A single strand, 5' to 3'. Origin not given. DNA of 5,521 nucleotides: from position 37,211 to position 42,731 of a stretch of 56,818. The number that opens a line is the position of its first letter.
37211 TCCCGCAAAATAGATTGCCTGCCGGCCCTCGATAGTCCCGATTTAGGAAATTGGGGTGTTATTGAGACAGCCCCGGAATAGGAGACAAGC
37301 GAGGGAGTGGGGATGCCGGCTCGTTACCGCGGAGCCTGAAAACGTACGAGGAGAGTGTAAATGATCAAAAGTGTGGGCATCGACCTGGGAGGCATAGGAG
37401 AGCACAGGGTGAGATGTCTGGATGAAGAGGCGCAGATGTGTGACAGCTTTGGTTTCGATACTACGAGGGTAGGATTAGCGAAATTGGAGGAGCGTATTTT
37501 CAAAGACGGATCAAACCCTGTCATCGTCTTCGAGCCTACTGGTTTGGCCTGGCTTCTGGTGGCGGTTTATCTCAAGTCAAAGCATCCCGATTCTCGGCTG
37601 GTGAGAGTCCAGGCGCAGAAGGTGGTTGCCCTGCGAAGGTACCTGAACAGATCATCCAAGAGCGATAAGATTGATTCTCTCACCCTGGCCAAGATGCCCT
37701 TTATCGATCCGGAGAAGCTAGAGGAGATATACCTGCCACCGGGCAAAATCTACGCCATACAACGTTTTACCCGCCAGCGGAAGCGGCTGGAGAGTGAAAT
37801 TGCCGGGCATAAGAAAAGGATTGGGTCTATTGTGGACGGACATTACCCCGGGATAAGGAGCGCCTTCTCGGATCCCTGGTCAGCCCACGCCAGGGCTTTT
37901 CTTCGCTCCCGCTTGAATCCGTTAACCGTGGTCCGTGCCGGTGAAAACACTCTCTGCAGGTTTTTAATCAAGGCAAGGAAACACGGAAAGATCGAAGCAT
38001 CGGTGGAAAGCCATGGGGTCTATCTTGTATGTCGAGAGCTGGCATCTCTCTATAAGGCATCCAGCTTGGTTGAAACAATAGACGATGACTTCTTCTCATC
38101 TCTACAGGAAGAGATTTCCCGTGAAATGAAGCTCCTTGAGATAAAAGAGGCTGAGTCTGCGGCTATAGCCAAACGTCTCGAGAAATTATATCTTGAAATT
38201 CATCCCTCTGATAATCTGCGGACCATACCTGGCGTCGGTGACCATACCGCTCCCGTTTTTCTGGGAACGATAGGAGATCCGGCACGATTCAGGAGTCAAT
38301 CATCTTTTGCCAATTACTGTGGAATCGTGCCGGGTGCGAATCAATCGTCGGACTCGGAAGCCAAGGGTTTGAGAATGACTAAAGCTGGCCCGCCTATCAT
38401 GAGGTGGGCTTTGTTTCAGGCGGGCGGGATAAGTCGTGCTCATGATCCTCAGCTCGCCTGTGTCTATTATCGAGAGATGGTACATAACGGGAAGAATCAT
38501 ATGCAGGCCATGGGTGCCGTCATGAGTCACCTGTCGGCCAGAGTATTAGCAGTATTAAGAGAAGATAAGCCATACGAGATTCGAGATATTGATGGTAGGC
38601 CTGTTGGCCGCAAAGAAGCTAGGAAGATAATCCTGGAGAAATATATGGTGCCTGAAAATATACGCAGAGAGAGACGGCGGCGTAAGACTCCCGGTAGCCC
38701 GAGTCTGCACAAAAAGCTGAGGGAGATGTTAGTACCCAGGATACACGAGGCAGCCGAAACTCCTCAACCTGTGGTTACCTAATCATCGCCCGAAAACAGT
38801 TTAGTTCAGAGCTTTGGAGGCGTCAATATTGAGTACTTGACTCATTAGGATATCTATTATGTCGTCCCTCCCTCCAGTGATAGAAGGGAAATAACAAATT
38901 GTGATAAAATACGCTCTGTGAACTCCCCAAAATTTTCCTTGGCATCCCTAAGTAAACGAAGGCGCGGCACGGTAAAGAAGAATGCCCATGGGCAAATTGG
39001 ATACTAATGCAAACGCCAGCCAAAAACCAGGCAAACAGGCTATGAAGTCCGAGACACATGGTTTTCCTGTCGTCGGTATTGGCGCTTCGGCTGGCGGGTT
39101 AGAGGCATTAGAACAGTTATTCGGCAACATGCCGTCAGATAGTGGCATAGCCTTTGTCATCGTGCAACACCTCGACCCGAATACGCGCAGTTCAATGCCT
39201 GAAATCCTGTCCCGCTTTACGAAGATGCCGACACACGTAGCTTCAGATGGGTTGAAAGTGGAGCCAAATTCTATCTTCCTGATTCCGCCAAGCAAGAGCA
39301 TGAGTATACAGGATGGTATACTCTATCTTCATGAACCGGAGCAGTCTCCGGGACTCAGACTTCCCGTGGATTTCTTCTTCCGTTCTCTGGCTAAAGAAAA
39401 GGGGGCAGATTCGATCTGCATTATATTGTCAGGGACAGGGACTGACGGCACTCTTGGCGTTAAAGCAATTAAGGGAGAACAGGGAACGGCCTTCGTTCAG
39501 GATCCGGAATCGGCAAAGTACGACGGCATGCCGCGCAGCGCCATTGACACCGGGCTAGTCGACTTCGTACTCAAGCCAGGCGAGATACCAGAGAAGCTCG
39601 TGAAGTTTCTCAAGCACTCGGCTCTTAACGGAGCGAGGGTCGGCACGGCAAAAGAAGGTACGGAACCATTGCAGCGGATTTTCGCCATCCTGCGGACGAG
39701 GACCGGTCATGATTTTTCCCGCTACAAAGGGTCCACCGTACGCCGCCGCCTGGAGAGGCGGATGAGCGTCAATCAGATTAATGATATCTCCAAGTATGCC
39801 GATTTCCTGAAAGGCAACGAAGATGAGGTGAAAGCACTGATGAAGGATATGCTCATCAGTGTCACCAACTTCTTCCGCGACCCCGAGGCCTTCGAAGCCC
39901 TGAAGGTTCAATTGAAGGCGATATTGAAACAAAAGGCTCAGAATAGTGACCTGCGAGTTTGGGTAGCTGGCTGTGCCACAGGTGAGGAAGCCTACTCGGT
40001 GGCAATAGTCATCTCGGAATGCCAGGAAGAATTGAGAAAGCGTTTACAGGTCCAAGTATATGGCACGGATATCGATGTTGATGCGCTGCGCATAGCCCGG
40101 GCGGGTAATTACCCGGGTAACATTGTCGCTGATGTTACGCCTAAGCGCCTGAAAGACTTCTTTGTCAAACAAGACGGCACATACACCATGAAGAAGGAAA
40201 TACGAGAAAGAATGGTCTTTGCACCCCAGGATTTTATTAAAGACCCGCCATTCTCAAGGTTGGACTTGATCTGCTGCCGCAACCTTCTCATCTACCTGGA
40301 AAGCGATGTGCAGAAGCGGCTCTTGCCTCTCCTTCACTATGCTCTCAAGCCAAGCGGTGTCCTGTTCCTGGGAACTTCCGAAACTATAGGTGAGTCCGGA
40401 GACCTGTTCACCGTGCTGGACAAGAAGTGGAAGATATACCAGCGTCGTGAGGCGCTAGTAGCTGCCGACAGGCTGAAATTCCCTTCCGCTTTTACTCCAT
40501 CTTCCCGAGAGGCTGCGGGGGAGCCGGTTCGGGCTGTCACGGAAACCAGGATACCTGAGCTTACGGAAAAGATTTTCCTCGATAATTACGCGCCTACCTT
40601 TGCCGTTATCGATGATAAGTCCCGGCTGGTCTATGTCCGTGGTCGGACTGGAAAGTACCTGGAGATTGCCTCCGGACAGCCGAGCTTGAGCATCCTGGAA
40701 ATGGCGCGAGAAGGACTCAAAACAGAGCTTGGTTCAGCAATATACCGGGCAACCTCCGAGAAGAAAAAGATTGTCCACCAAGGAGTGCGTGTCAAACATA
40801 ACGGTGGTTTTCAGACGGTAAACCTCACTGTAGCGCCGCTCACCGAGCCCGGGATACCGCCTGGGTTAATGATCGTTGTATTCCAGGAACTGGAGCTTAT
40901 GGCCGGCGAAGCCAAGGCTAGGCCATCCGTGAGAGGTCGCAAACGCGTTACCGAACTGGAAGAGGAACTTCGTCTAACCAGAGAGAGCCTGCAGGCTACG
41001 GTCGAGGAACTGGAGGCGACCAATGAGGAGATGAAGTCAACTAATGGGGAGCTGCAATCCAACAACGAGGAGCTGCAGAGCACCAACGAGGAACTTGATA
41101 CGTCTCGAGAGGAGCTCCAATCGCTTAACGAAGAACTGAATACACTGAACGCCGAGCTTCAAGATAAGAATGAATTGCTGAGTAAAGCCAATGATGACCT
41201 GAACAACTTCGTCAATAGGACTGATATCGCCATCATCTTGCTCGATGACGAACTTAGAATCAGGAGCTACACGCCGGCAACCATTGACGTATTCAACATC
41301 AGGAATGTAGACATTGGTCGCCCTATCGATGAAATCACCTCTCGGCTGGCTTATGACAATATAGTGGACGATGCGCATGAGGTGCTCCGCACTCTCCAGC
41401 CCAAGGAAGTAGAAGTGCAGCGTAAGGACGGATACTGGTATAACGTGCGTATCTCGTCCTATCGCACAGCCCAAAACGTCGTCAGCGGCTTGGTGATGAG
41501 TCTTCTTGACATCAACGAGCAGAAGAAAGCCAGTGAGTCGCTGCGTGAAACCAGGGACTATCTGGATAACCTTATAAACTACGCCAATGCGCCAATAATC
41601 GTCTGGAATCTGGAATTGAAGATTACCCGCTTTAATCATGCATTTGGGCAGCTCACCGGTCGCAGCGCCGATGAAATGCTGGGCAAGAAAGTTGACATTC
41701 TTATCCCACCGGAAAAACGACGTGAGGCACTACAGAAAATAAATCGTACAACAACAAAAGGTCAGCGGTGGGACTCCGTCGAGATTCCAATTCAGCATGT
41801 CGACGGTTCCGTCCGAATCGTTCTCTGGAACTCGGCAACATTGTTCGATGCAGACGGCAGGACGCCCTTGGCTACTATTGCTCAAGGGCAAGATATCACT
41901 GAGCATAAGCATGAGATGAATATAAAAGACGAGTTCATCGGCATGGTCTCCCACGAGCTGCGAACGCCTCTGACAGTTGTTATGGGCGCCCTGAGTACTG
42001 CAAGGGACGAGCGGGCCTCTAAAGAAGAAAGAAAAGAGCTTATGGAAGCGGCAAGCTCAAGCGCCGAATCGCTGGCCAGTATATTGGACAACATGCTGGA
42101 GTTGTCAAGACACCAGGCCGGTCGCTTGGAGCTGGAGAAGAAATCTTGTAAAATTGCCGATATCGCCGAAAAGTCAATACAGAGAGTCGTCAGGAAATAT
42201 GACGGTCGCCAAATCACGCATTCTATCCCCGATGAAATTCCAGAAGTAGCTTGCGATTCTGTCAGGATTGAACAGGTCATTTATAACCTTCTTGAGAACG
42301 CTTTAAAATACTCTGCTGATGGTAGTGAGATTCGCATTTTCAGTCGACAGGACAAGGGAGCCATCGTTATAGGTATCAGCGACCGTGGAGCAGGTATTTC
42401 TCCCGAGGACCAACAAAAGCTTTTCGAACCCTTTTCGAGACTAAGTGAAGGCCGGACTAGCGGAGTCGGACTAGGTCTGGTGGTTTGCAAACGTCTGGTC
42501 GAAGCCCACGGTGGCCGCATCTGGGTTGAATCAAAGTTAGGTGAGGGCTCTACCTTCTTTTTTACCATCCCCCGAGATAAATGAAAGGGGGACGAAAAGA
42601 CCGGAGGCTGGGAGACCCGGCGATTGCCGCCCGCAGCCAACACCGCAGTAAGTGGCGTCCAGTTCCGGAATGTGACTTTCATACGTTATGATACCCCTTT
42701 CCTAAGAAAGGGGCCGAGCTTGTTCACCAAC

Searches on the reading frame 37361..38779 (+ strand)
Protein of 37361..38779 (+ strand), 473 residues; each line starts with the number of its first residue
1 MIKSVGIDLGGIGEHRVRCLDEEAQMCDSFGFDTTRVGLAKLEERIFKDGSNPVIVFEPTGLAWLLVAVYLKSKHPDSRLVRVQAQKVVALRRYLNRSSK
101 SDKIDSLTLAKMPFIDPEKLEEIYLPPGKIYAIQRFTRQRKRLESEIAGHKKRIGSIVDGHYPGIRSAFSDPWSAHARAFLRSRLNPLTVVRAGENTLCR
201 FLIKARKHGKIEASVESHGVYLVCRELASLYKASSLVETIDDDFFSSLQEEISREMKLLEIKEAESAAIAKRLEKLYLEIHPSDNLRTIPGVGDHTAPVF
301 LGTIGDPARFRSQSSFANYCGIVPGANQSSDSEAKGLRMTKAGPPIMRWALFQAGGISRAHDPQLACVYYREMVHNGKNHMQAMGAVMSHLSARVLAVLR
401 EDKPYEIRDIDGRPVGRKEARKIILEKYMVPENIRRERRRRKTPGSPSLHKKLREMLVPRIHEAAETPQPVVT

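Call 3: search_protein_families(library=pfam, proteins=[window:37361-38779:+], max_evalue=0.01)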
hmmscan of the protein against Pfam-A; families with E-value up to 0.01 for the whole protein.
window:37361-38779:+ (473 aa): 2 families
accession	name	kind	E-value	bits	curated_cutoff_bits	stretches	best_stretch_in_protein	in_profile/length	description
PF02371.22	Transposase_20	-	9.5e-20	71.2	21.3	1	284-366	2-83/87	Transposase IS116/IS110/IS902 family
PF01548.23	DEDD_Tnp_IS110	-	1.5e-17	64.2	29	1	5-163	1-155/155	Transposase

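Call 4: search_protein_families(library=ncbifam, proteins=[window:37361-38779:+], max_evalue=0.01)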
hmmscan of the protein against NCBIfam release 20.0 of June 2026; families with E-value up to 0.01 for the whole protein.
window:37361-38779:+ (473 aa): 3 families
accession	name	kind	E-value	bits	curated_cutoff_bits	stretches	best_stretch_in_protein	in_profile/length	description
NF033542.1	transpos_IS110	equivalog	1.1e-44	153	140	1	5-403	2-342/343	IS110 family RNA-guided transposase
NF051857.1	transpos_IS110_2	equivalog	4.8e-13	48.9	180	1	26-391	31-383/393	IS110 family transposase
NF052498.1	TIGR_Tas_endo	equivalog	1.8e-06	28.1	100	1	262-336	49-126/215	TIGR-Tas system RNA-guided endonuclease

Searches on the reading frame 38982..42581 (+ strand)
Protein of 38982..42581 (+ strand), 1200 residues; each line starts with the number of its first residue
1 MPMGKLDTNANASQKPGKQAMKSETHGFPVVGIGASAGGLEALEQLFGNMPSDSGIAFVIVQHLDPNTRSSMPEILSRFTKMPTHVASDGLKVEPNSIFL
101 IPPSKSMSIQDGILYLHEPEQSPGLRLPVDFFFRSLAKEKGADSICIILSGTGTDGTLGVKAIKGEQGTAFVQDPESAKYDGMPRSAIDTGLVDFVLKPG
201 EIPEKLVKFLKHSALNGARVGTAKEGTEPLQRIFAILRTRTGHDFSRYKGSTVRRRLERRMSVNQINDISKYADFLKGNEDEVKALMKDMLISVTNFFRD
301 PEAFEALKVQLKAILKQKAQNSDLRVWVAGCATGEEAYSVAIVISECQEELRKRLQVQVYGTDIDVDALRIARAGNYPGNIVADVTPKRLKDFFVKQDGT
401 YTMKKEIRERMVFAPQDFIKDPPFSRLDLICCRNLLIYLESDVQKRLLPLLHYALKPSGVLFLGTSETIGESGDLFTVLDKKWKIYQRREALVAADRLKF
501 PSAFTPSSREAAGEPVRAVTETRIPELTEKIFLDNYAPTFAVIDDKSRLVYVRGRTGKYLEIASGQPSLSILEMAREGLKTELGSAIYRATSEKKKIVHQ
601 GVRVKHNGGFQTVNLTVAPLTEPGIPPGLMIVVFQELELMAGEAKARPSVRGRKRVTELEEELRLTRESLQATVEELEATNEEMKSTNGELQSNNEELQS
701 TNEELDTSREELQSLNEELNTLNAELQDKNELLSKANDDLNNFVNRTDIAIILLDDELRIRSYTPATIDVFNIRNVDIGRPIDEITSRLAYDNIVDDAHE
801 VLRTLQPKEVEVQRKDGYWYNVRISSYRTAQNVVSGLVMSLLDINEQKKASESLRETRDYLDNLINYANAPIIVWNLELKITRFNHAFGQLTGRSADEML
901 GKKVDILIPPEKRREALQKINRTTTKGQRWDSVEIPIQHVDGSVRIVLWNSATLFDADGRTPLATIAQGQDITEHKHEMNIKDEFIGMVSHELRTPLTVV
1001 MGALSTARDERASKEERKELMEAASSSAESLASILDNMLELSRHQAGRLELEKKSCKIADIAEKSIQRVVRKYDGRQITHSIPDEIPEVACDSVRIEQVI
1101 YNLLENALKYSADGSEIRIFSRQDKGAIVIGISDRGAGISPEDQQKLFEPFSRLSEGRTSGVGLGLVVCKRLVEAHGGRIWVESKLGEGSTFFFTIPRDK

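Call 65: search_protein_families(library=pfam, proteins=[window:38982-42581:+], max_evalue=0.0001)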
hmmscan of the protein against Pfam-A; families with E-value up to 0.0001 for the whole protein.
window:38982-42581:+ (1200 aa): 10 families
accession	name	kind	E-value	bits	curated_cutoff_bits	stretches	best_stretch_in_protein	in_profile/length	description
PF01339.22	CheB_methylest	-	1.3e-55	188.2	24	1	31-206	1-174/174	CheB methylesterase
PF01739.24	CheR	-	7.5e-50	169.5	27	1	294-484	2-194/195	CheR methyltransferase, SAM binding domain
PF02518.31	HATPase_c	-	2.8e-30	105.4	26.4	1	1092-1199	2-110/111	Histidine kinase-, DNA gyrase B-, and HSP90-like ATPase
PF13596.12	PAS_10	-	5.5e-29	101.4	22.1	1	740-844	1-105/106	PAS domain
PF08448.16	PAS_4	-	2e-19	70.3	23.1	1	869-976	5-109/110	PAS fold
PF00512.31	HisKA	-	1.4e-16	60.7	26.9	1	982-1047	2-66/66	His Kinase A (phospho-acceptor) domain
PF03705.20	CheR_N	-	1.8e-15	56.8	27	1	230-279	3-52/53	CheR methyltransferase, all-alpha domain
PF00989.32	PAS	-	1.4e-14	54.5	22.6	1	861-960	3-102/113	PAS fold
PF13426.13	PAS_9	-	1.1e-11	45.3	27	1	872-974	4-103/103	PAS domain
PF08447.18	PAS_3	-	7.4e-09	36.2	25.6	1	883-960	3-81/89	PAS fold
